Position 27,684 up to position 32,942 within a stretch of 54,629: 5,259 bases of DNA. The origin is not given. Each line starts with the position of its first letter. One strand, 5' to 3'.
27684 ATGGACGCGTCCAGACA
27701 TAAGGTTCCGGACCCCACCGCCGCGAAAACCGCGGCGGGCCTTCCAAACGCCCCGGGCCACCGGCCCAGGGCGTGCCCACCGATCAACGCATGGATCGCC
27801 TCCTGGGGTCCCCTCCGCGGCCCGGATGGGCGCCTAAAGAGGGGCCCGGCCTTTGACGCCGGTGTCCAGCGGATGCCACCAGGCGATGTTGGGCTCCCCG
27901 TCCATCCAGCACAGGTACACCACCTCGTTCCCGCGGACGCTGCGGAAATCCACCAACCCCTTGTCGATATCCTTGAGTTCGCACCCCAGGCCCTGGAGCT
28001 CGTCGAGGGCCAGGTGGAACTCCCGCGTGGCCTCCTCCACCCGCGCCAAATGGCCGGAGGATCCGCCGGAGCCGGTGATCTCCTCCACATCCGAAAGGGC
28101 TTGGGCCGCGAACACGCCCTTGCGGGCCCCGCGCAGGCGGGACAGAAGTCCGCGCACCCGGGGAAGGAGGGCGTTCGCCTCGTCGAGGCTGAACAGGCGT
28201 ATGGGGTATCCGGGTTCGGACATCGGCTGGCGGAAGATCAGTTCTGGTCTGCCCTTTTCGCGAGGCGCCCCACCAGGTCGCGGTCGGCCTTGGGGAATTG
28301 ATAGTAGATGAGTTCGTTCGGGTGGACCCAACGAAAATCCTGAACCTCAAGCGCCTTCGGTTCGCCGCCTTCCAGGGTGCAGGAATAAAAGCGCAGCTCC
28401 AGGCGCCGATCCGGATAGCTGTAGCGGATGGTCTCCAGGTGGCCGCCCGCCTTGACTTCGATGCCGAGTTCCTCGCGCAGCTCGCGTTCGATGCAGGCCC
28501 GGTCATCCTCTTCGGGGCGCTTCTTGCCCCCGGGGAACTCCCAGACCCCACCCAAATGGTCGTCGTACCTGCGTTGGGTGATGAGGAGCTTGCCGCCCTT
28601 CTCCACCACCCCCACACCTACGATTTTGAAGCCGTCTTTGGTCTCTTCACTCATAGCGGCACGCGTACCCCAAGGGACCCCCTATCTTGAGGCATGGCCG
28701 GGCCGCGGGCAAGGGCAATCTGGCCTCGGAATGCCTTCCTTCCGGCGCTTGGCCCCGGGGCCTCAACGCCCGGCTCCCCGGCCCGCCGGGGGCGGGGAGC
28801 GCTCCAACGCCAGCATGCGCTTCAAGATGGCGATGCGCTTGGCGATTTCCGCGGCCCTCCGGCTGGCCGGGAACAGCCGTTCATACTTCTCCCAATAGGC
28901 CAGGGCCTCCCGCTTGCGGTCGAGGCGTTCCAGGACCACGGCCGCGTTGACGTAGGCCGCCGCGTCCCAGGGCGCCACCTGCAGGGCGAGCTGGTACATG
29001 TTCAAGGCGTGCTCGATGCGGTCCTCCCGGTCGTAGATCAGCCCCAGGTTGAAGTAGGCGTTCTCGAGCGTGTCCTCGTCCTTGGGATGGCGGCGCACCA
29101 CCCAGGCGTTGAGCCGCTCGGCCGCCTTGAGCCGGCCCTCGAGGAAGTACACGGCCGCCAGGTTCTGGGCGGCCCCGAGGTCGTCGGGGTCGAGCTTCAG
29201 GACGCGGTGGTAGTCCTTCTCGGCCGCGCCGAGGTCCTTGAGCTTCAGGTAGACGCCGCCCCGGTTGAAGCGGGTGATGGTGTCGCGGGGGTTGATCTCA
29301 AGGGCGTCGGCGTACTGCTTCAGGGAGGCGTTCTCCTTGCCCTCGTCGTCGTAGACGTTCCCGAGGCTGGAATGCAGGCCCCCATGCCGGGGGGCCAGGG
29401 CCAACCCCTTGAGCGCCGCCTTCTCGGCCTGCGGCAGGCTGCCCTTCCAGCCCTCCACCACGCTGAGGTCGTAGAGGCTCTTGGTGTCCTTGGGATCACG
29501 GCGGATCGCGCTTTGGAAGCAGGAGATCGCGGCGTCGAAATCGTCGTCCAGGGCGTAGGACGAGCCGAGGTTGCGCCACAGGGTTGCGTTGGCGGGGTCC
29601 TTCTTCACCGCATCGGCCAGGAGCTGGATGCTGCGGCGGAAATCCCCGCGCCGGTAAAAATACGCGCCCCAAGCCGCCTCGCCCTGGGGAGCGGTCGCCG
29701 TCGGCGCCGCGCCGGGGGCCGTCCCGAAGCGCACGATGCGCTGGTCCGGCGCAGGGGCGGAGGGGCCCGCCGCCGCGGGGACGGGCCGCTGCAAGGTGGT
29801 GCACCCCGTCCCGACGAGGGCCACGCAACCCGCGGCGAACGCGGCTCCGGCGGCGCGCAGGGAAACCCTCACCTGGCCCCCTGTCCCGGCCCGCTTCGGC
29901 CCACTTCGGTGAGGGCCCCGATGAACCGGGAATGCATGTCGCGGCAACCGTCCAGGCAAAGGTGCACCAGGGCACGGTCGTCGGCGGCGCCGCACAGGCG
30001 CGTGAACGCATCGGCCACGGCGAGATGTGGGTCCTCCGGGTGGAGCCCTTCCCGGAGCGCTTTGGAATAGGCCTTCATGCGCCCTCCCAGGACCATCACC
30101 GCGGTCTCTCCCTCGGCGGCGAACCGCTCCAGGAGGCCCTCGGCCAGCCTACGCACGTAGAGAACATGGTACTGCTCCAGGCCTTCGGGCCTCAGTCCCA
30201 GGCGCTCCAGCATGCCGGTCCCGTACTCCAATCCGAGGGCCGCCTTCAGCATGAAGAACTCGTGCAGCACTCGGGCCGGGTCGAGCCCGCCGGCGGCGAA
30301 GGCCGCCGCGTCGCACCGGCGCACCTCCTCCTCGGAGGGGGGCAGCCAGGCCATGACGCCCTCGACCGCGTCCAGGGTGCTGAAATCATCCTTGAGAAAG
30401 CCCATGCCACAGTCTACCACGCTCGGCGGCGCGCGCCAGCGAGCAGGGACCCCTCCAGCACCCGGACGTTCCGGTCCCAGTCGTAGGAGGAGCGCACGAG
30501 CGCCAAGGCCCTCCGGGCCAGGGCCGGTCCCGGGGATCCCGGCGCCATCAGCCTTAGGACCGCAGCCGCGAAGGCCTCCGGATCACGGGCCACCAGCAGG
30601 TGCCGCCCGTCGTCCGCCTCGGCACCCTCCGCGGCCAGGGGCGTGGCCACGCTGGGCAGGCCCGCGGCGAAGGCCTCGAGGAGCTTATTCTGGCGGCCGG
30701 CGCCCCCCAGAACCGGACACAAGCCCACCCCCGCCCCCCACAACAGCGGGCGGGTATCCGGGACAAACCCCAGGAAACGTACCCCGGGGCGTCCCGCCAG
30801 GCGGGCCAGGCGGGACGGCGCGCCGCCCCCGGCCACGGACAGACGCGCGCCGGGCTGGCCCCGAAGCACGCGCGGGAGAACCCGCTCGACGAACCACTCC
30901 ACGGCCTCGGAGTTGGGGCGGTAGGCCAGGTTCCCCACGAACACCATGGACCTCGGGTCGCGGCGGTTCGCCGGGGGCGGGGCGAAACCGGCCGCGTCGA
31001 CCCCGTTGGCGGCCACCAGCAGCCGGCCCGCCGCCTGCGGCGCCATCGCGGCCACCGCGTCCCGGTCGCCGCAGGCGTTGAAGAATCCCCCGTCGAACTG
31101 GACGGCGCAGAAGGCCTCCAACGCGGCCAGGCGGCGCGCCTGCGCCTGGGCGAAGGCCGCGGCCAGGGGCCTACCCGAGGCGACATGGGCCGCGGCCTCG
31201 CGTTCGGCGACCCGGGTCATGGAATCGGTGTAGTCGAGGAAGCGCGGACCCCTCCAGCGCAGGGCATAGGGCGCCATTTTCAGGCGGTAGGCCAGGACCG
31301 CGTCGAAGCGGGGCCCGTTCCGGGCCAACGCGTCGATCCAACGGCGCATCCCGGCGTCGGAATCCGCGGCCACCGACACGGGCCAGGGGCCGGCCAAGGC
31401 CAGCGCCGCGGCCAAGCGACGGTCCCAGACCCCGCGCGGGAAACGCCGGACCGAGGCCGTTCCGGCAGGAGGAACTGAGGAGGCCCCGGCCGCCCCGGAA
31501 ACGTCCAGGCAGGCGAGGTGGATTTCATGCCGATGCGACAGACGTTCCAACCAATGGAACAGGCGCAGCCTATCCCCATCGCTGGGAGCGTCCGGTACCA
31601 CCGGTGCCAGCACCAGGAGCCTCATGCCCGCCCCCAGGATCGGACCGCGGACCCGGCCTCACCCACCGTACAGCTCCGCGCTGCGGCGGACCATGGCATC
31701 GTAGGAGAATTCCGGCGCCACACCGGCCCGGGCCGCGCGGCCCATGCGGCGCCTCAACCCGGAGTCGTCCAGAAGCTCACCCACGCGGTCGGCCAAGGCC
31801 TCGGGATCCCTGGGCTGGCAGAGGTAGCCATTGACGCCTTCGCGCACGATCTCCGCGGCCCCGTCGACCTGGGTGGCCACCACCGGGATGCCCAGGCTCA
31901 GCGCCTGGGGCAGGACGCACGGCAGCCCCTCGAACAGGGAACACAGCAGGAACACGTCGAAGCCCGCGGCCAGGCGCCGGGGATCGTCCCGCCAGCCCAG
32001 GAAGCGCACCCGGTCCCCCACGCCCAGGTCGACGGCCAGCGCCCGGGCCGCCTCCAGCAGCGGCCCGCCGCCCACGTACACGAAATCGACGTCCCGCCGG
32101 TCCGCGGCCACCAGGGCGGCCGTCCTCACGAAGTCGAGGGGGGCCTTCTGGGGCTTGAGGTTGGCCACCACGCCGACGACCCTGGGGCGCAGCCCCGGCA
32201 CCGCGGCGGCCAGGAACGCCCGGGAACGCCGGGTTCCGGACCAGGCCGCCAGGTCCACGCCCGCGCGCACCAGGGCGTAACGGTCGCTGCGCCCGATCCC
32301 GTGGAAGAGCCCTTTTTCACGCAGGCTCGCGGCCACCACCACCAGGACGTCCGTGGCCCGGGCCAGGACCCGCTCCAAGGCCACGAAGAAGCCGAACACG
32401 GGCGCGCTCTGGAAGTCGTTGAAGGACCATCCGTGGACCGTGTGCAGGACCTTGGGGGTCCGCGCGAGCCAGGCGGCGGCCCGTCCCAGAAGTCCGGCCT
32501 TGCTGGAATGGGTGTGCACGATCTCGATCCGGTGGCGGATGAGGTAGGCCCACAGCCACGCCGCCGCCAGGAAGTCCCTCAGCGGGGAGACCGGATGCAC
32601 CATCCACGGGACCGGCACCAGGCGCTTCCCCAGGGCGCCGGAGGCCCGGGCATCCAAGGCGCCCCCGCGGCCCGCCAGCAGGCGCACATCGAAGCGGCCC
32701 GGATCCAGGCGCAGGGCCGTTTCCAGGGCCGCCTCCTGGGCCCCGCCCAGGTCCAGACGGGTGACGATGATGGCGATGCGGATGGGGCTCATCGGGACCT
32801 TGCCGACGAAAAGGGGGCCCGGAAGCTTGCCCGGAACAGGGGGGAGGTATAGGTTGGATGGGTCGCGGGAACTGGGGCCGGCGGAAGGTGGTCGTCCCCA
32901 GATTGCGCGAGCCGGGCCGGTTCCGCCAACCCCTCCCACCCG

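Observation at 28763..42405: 13.6 kb glycosylation locus with three consecutive GT-C-like membrane proteins, a WecA-type initiator and TPR proteins, but no recognisable exporter or polymerase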

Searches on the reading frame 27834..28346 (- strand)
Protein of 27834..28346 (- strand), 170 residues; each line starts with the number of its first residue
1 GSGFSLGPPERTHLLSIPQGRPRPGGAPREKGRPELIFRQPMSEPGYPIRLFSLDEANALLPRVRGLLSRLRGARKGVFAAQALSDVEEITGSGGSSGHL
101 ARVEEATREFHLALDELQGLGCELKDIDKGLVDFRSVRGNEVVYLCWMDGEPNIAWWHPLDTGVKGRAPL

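Call 10: search_protein_families(library=pfam, proteins=[window:27834-28346:-], max_evalue=0.001)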
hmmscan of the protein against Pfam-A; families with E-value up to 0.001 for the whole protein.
window:27834-28346:- (170 aa): 1 family
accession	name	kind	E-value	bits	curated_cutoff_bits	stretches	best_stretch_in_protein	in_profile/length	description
PF09969.14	DUF2203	-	4e-31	108.7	24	1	50-170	1-122/122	Uncharacterized conserved protein (DUF2203)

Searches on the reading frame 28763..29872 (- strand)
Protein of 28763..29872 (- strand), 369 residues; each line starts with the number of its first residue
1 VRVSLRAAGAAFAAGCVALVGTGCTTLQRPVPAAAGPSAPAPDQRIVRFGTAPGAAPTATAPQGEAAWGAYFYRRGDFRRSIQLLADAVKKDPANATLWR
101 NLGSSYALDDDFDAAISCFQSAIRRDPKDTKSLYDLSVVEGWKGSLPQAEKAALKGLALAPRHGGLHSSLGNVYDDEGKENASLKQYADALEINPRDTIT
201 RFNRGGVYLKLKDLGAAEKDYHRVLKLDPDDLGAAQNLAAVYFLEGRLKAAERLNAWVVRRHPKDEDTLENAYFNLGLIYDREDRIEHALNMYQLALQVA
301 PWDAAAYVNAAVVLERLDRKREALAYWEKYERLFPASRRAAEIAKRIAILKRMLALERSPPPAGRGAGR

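Call 6: search_protein_families(library=pfam, proteins=[window:28763-29872:-], max_evalue=0.01)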
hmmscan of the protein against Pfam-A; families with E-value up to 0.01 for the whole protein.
window:28763-29872:- (369 aa): 20 families
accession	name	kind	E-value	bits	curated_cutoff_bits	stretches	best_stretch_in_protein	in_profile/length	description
PF00515.34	TPR_1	-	2e-30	103.8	27.8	3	202-231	5-34/34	Tetratricopeptide repeat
PF07719.23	TPR_2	-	8.4e-29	97.7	27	3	202-231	5-34/34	Tetratricopeptide repeat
PF13181.12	TPR_8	-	5.9e-22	76.3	25.7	3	272-301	3-32/34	Tetratricopeptide repeat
PF13431.12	TPR_17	-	1.7e-20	71.9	24.4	0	223-252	4-33/34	Tetratricopeptide repeat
PF13414.12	TPR_11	-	9.3e-19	67.3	26.8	2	171-211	1-41/42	TPR repeat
PF13428.12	TPR_14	-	4e-18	64.5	23.5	2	66-103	5-42/44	Tetratricopeptide repeat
PF13424.12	TPR_12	-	8.5e-18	64.8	30.1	3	233-300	3-75/77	Tetratricopeptide repeat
PF13432.12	TPR_16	-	1.5e-16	60.9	32.7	3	69-129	4-64/65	Tetratricopeptide repeat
PF14559.12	TPR_19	-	1.3e-15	57.9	25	2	209-266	2-59/68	Tetratricopeptide repeat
PF13371.12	TPR_9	-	2.4e-15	56.7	35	2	277-347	2-72/73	Tetratricopeptide repeat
PF23914.1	TPR_CcmH_CycH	-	1.8e-09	38.1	42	0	88-133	42-87/158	Cytochrome c-type biogenesis protein H TPR domain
PF13176.12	TPR_7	-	2.3e-09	37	27.9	1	99-129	2-34/36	Tetratricopeptide repeat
PF13374.12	TPR_10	-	1.7e-08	34.6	27.5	0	304-329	2-27/42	Tetratricopeptide repeat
PF13174.12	TPR_6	-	2.1e-08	34.7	26.3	0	102-128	6-32/33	Tetratricopeptide repeat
PF25064.1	ARM_TT21_5th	-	1.4e-05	25.8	27.8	0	210-309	13-111/117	TT21 fifth ARM repeats domain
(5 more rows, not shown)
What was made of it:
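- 28763..29872 (-): TPR lipoprotein (369 aa), the last gene of the block. TPR Pfam hits (call 6).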

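Call 7: search_protein_families(library=ncbifam, proteins=[window:28763-29872:-], max_evalue=0.01)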
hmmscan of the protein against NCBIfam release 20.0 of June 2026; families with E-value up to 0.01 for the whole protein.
window:28763-29872:- (369 aa): 27 families (the best 25 are shown)
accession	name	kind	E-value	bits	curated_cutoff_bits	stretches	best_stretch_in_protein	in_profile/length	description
TIGR02917.1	PEP_TPR_lipo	equivalog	1.6e-26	92.5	312.2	1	66-335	571-834/899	XrtA/PEP-CTERM system TPR-repeat protein PrsT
NF040959.1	MamA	equivalog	4.5e-24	85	200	2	192-330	65-199/204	magnetosome protein MamA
TIGR02521.1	type_IV_pilW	equivalog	2e-19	70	154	3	68-150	105-189/234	type IV pilus biogenesis/stability protein PilW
NF047507.1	TPR_BatC_Lepto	exception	5.4e-18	65.3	175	2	200-238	98-136/214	TPR repeat-containing protein BatC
TIGR02552.1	LcrH_SycD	equivalog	5.3e-16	58.6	104.8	2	219-353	5-135/136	SycD/LcrH family type III secretion system chaperone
NF033920.0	C39_PA2778_fam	equivalog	1e-15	57.8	150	2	177-256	169-248/255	PA2778 family cysteine peptidase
NF002725.1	PRK02603.1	equivalog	3.2e-14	53.3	143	1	271-345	73-144/173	photosystem I assembly protein Ycf3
NF033762.1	social_mot_Tgl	equivalog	1.5e-12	47.4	225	1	122-324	23-224/252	social motility TPR repeat lipoprotein Tgl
TIGR03939.1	PGA_TPR_OMP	equivalog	1.4e-11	43.4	366.65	1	140-233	405-498/800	poly-beta-1,6 N-acetyl-D-glucosamine export porin PgaA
TIGR02795.1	tol_pal_ybgF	equivalog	1.5e-10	41.7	90.1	1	237-346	7-118/119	tol-pal system protein YbgF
NF033758.1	gliding_GltE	equivalog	2.7e-10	39.8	225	2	75-248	133-306/411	adventurous gliding motility TPR repeat lipoprotein GltE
NF008391.2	PRK11189.1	equivalog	8.9e-10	38.5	250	1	165-255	66-157/297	lipoprotein NlpI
NF047371.1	FlcA_CTERM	equivalog_domain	5.5e-08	31.7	300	1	88-193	425-536/646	periplasmic flagellar collar protein FlcA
TIGR00990.1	3a0801s09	subfamily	1.2e-07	30.7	757.25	1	172-310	373-507/615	mitochondrial import receptor subunit TOM70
TIGR00540.1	TPR_hemY_coli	hypoth_equivalog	2.1e-07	30.1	142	1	75-186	305-381/385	heme biosynthesis-associated TPR protein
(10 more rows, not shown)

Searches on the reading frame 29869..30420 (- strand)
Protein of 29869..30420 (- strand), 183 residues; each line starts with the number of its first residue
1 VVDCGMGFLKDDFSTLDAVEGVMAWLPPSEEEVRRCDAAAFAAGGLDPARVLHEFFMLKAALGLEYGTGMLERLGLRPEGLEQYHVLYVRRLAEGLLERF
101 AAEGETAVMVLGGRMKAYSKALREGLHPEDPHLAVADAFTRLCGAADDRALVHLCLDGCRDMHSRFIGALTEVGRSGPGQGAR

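Call 6: search_protein_families(library=pfam, proteins=[window:29869-30420:-], max_evalue=0.01)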
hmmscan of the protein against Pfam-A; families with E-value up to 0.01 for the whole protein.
window:29869-30420:- (183 aa): 0 families

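Call 7: search_protein_families(library=ncbifam, proteins=[window:29869-30420:-], max_evalue=0.01)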
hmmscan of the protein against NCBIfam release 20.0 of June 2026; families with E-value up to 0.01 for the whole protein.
window:29869-30420:- (183 aa): 0 families

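Call 87: search_solved_structures(query=window:29869-30405:-, max_evalue=10)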
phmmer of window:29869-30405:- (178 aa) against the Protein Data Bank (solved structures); distinct sequences matched with E-value up to 10: 1.
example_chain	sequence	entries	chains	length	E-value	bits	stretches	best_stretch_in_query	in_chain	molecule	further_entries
6zu5_SZ0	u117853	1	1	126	0.75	13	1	87-133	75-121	eS25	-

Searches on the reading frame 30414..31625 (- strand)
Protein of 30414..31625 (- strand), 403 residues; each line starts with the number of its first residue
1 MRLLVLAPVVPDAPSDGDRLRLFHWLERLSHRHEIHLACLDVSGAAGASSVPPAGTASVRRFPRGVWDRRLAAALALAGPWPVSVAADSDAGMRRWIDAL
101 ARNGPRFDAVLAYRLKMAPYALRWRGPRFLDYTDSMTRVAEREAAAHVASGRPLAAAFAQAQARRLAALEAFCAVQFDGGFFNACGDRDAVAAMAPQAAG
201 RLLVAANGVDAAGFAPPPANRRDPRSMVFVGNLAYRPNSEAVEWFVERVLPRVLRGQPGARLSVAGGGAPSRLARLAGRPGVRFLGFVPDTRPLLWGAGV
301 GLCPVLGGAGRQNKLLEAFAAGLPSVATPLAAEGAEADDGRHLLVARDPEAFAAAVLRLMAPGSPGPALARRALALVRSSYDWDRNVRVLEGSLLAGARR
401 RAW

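Call 6: search_protein_families(library=pfam, proteins=[window:30414-31625:-], max_evalue=0.01)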
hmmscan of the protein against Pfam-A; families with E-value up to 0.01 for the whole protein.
window:30414-31625:- (403 aa): 4 families
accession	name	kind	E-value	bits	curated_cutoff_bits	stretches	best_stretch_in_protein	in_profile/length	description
PF13692.12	Glyco_trans_1_4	-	2.8e-26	92.9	27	1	226-360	3-140/142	Glycosyl transferases group 1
PF13524.12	Glyco_trans_1_2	-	4.7e-06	27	25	1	254-390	9-142/144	Glycosyl transferase-like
PF22739.2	NA-iREase3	-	0.0073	17.4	27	0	224-287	44-109/118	NACHT-associated inactive Restriction Endonuclease 2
PF00534.26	Glycos_transf_1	-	0.0087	16.1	26.4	0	249-360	36-156/172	Glycosyl transferases group 1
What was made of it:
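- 30414..31625 (-): GT4b: second GT4 glycosyltransferase. Glyco_trans_1_4 at 92.9 bits (call 6).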

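Call 7: search_protein_families(library=ncbifam, proteins=[window:30414-31625:-], max_evalue=0.01)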
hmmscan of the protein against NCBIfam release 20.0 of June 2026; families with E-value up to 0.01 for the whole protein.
window:30414-31625:- (403 aa): 4 families
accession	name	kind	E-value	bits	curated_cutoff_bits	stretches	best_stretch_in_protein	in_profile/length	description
TIGR03087.1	stp1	hypoth_equivalog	2e-60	205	316.65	1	4-392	2-392/397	TIGR03087 family PEP-CTERM/XrtA system glycosyltransferase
NF038229.1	Glyco4_Geo_Pelo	equivalog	0.0002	20.5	400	1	188-390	121-329/338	GPMC system family 4 glycosyltransferase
NF053787.1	GlcN_PG_synth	equivalog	0.0013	17.7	480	1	316-390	279-352/361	N-acetylglucosaminyl phosphatidylglycerol synthase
TIGR03088.1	stp2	hypoth_equivalog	0.003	16.7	409.05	1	230-375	200-351/374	TIGR03088 family PEP-CTERM/XrtA system glycosyltransferase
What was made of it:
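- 30414..31625 (-): Its best NCBIfam hit is TIGR03087 (stp1) at 205 bits, below the 316 cut-off (call 7).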

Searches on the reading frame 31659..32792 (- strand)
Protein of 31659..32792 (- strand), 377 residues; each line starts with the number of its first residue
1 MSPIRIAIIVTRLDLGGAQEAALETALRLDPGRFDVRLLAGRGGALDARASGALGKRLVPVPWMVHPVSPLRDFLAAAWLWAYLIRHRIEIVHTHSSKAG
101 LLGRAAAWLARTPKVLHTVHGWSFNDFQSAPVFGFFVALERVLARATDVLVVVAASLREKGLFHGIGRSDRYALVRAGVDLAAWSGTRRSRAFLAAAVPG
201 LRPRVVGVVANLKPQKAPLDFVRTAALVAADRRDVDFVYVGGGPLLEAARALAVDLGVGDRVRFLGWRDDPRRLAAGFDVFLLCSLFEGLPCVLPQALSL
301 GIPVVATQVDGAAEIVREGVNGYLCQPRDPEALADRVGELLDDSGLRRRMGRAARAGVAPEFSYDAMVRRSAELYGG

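Call 6: search_protein_families(library=pfam, proteins=[window:31659-32792:-], max_evalue=0.01)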
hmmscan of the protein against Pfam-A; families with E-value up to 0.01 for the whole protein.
window:31659-32792:- (377 aa): 6 families
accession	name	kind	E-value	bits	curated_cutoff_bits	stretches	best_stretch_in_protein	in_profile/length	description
PF13692.12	Glyco_trans_1_4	-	9.6e-33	113.9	27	1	204-343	2-142/142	Glycosyl transferases group 1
PF00534.26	Glycos_transf_1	-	1.5e-31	109.7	26.4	1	203-355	15-170/172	Glycosyl transferases group 1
PF13439.12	Glyco_transf_4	-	2.7e-17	63.7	28.5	1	16-182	2-169/170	Glycosyltransferase Family 4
PF13579.12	Glyco_trans_4_4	-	3.2e-15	57.3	29.7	1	16-176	1-156/158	Glycosyl transferase 4-like domain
PF13524.12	Glyco_trans_1_2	-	6.7e-06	26.6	25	1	267-369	34-140/144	Glycosyl transferase-like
PF13477.12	Glyco_trans_4_2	-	5.7e-05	23.7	23.4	1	77-150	63-136/139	Glycosyl transferase 4-like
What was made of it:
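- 31659..32792 (-): GT4a: cytoplasmic GT-B (GT4) glycosyltransferase, the third member of the widespread PGT-UGM-GT4 cassette. Glycos_transf_1 and Glyco_transf_4 (call 6).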

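Call 7: search_protein_families(library=ncbifam, proteins=[window:31659-32792:-], max_evalue=0.01)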
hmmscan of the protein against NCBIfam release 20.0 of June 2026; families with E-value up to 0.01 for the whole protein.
window:31659-32792:- (377 aa): 35 families (the best 25 are shown)
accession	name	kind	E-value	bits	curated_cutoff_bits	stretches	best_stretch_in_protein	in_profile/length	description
TIGR03088.1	stp2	hypoth_equivalog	2.2e-38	132.3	409.05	1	6-375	4-370/374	TIGR03088 family PEP-CTERM/XrtA system glycosyltransferase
NF011726.0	PRK15179.1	equivalog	1.1e-27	96.7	733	1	205-374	519-690/694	Vi polysaccharide biosynthesis protein TviE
TIGR03999.1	thiol_BshA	equivalog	1.6e-27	96.4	273.7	1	85-375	81-370/375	N-acetyl-alpha-D-glucosaminyl L-malate synthase BshA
NF041876.1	EPS_EpsE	equivalog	3.8e-21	75.8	400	1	171-365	187-383/389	exopolysaccharide biosynthesis GT4 family glycosyltransferase EpsE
TIGR03449.1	mycothiol_MshA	equivalog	3.9e-21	75.4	462.5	1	87-375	101-400/406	D-inositol-3-phosphate glycosyltransferase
NF038229.1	Glyco4_Geo_Pelo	equivalog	5.9e-18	65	400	1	138-375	102-333/338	GPMC system family 4 glycosyltransferase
TIGR02149.1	glgA_Coryne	subfamily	1.2e-16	60.9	302.4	1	89-375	84-387/391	glycogen synthase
TIGR04063.1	stp3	hypoth_equivalog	2e-16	59.9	442.05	1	138-375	149-392/397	TIGR04063 family PEP-CTERM/XrtA system glycosyltransferase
NF007396.0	PRK09922.1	equivalog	5e-16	58.5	385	1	234-341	212-324/361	lipopolysaccharide 1,6-galactosyltransferase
NF012034.0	PRK15490.1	equivalog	3.8e-14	52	813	1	206-325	401-520/578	Vi polysaccharide biosynthesis glycosyltransferase TviE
NF038011.1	PelF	equivalog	4e-13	49.2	100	1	134-375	245-489/489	GT4 family glycosyltransferase PelF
NF050056.1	ProtGlycPglH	equivalog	4.4e-13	49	600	1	208-356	184-332/354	GalNAc-alpha-(1->4)-GalNAc-alpha-(1->3)-diNAcBac-PP-undecaprenol alpha-1,4-N-acetyl-D-galactosaminyltransferase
NF047684.1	TeichurnBiosyTuaC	equivalog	2.4e-12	46.5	550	1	90-363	110-374/391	teichuronic acid biosynthesis protein TuaC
TIGR04047.1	MSMEG_0565_glyc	hypoth_equivalog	4.5e-11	42.4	259.85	1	110-375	108-371/373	MSMEG_0565 family glycosyltransferase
TIGR04005.1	wcaL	equivalog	8e-11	41.4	537.6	1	168-374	195-402/406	colanic acid biosynthesis glycosyltransferase WcaL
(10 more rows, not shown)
